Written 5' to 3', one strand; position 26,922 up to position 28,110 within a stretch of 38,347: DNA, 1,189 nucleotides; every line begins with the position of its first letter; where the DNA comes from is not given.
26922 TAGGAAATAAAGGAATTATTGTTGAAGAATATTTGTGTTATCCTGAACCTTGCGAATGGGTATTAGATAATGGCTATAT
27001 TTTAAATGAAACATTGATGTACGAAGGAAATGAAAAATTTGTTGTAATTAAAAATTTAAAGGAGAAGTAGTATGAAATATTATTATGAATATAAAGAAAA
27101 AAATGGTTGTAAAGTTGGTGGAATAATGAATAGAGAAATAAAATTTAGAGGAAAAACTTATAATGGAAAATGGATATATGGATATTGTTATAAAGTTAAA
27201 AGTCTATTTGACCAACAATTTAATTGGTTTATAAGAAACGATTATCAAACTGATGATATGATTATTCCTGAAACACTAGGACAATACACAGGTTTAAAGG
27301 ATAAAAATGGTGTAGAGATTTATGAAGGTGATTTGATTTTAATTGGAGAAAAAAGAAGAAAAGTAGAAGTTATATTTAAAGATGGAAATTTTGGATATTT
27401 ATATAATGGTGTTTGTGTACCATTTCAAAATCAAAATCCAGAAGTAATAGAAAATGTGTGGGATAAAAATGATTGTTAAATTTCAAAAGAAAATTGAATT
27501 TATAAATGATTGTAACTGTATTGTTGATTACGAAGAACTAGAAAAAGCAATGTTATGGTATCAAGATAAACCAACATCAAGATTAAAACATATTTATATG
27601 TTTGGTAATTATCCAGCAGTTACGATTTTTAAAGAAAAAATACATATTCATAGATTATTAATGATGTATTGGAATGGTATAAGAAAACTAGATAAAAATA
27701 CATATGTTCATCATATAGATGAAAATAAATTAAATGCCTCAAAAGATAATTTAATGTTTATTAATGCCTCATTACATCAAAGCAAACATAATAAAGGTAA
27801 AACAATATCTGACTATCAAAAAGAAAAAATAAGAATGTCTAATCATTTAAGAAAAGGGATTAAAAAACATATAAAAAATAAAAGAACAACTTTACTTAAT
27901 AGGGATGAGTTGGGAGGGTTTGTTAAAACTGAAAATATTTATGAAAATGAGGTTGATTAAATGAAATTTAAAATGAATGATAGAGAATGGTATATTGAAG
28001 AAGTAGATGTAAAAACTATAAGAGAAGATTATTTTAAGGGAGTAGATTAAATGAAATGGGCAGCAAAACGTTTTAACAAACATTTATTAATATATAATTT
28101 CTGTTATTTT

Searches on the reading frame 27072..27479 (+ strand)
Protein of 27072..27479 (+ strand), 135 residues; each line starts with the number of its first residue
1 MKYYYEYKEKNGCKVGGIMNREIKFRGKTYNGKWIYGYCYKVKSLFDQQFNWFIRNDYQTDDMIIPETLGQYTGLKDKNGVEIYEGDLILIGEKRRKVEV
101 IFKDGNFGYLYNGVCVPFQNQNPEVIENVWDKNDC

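Call 82: search_protein_families(library=phrogs, proteins=[window:27072-27479:+], max_evalue=0.001)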
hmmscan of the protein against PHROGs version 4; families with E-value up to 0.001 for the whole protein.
window:27072-27479:+ (135 aa): 4 families
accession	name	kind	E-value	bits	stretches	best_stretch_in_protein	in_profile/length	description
phrog_8684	-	unknown function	8.5e-17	62.6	1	19-97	1-89/164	-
phrog_98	-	unknown function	3e-16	60.5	1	17-131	22-145/208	-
phrog_24347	-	unknown function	8.8e-07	29.4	1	69-129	172-231/245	-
phrog_9246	-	unknown function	4.9e-05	24.5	1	42-90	30-74/82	-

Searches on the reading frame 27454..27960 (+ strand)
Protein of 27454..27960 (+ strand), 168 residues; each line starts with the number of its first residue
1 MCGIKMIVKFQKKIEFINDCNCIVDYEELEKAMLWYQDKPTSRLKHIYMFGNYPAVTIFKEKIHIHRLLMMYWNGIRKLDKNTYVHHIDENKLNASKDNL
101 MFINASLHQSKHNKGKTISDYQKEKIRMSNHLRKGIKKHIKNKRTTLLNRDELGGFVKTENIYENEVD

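Call 82: search_protein_families(library=phrogs, proteins=[window:27454-27960:+], max_evalue=0.001)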
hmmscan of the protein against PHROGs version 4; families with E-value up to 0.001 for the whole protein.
window:27454-27960:+ (168 aa): 7 families
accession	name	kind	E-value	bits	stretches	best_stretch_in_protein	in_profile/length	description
phrog_7545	-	DNA, RNA and nucleotide metabolism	7.4e-11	43.5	1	60-127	81-148/160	HNH endonuclease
phrog_15471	-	DNA, RNA and nucleotide metabolism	9.9e-09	36.3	1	59-131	25-99/183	HNH endonuclease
phrog_59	-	DNA, RNA and nucleotide metabolism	9.1e-08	32.9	1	44-111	169-234/423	HNH endonuclease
phrog_959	-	DNA, RNA and nucleotide metabolism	2e-06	28.6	1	51-138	42-129/138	HNH endonuclease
phrog_21964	-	DNA, RNA and nucleotide metabolism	5e-06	27.3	1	60-118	161-218/244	HNH endonuclease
phrog_14913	-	DNA, RNA and nucleotide metabolism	9.1e-06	26.8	1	62-122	39-98/149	HNH endonuclease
phrog_19902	-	DNA, RNA and nucleotide metabolism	5.3e-05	24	1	61-119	85-143/221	HNH endonuclease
